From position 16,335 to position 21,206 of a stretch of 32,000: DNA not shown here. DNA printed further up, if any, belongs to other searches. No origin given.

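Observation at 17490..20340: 18 Kelch-type blades with a period-of-six signature (three six-bladed propellers) and a conserved C-x10-C pair per blade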

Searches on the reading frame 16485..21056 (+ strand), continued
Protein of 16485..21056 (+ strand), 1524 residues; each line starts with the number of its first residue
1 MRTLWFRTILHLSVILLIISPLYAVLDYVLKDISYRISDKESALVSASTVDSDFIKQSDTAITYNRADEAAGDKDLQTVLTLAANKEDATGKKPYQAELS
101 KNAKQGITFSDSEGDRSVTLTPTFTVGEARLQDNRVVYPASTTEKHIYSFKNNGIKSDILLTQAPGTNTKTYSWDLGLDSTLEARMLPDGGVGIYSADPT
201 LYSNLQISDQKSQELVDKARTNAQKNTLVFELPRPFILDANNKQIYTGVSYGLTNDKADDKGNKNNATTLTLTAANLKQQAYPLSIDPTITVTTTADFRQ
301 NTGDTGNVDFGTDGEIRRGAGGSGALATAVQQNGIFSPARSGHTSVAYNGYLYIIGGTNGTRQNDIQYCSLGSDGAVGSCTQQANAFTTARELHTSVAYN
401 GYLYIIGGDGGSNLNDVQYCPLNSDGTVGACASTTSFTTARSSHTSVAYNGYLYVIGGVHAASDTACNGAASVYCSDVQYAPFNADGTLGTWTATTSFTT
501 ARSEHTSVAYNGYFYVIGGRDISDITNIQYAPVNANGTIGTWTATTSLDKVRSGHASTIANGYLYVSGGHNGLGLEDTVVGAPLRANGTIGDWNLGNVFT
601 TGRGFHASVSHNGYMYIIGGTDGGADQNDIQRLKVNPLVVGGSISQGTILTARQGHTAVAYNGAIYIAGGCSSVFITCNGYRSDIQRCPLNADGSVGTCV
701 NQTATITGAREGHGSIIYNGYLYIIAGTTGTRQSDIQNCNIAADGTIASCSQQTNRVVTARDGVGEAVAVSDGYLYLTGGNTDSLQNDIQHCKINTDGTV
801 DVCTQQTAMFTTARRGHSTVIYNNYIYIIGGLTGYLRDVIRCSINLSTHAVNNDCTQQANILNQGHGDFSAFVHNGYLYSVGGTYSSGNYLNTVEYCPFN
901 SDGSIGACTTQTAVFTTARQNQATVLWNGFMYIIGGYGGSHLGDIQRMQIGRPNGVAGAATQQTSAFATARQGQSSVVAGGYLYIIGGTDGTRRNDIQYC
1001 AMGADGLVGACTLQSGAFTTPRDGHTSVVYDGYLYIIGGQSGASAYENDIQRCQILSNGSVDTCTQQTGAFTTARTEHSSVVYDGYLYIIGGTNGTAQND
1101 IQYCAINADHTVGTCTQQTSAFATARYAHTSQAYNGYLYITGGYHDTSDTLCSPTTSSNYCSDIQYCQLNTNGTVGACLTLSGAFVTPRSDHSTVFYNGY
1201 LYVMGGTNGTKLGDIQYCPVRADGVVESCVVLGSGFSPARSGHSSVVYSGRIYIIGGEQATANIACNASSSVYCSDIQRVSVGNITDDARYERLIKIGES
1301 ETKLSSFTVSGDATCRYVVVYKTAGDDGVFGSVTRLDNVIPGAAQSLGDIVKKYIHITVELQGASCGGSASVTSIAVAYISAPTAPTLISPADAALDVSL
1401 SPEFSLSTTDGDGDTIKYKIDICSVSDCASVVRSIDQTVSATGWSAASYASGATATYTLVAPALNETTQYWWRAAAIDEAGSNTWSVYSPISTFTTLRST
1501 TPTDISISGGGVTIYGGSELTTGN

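Call 35: find_encoding_contigs(protein=P0014, flank=8000, max_places=2)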
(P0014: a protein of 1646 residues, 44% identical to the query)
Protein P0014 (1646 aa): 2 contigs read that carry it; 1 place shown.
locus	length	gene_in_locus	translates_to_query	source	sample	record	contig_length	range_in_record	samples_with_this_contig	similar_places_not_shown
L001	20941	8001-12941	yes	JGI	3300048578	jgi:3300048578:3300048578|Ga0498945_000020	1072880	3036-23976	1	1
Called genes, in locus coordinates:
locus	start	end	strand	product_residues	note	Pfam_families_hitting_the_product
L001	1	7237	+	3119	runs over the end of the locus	PF05048:NosD, PF13229:Beta_helix, PF05048:NosD, PF13229:Beta_helix, PF05048:NosD, PF13229:Beta_helix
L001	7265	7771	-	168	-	-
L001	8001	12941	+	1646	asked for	PF13415:Beta-prop_FBX42, PF24681:Kelch_KLHDC2_KLHL20_DRC7, PF13415:Beta-prop_FBX42, PF24681:Kelch_KLHDC2_KLHL20_DRC7, PF13415:Beta-prop_FBX42, PF13415:Beta-prop_FBX42, PF24681:Kelch_KLHDC2_KLHL20_DRC7, PF13415:Beta-prop_FBX42, +9 more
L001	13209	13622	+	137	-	-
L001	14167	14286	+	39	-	-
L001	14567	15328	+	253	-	PF00142:Fer4_NifH (weak), PF01656:CbiA, PF02374:ArsA_ATPase (weak), PF06564:CBP_BcsQ (weak), PF09140:MipZ (weak), PF10609:ParA, PF13614:AAA_31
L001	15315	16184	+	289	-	PF02195:ParB_N, PF17762:HTH_ParB, PF23552:ParB_C (weak)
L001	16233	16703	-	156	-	PF10502:Peptidase_S26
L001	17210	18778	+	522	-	PF03816:LytR_cpsA_psr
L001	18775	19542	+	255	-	-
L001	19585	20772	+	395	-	PF00089:Trypsin, PF13365:Trypsin_2, PF00595:PDZ (faint), PF13180:PDZ_2, PF17820:PDZ_6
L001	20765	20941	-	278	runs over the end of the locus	PF17827:PrmC_N, PF05175:MTS, PF06325:PrmA, PF13847:Methyltransf_31, PF13649:Methyltransf_25 (weak)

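Call 36: find_encoding_contigs(protein=P0015, flank=8000, max_places=2)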
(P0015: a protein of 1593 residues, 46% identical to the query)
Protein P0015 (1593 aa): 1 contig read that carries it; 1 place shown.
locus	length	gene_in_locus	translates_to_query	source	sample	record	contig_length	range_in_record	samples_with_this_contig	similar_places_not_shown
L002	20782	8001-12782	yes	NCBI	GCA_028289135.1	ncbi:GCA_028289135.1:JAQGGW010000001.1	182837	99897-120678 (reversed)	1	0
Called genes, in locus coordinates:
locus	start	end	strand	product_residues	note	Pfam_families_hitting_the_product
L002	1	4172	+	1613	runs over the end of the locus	-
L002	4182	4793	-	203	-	-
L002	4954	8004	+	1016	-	-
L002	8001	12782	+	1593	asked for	PF13415:Beta-prop_FBX42, PF24681:Kelch_KLHDC2_KLHL20_DRC7, PF24981:Beta-prop_ATRN-LZTR1, PF24681:Kelch_KLHDC2_KLHL20_DRC7, PF24981:Beta-prop_ATRN-LZTR1, PF24681:Kelch_KLHDC2_KLHL20_DRC7, PF13415:Beta-prop_FBX42, PF24681:Kelch_KLHDC2_KLHL20_DRC7, +12 more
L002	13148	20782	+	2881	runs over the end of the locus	PF13517:FG-GAP_3, PF01839:FG-GAP (weak), PF13517:FG-GAP_3, PF02018:CBM_4_9, PF08309:LVIVD (weak), PF02018:CBM_4_9 (weak)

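Call 59: search_protein_families(library=ncbifam, proteins=[window:16485-21056:+], max_evalue=0.01)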
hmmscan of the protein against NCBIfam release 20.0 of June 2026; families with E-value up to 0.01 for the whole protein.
window:16485-21056:+ (1524 aa): 0 families
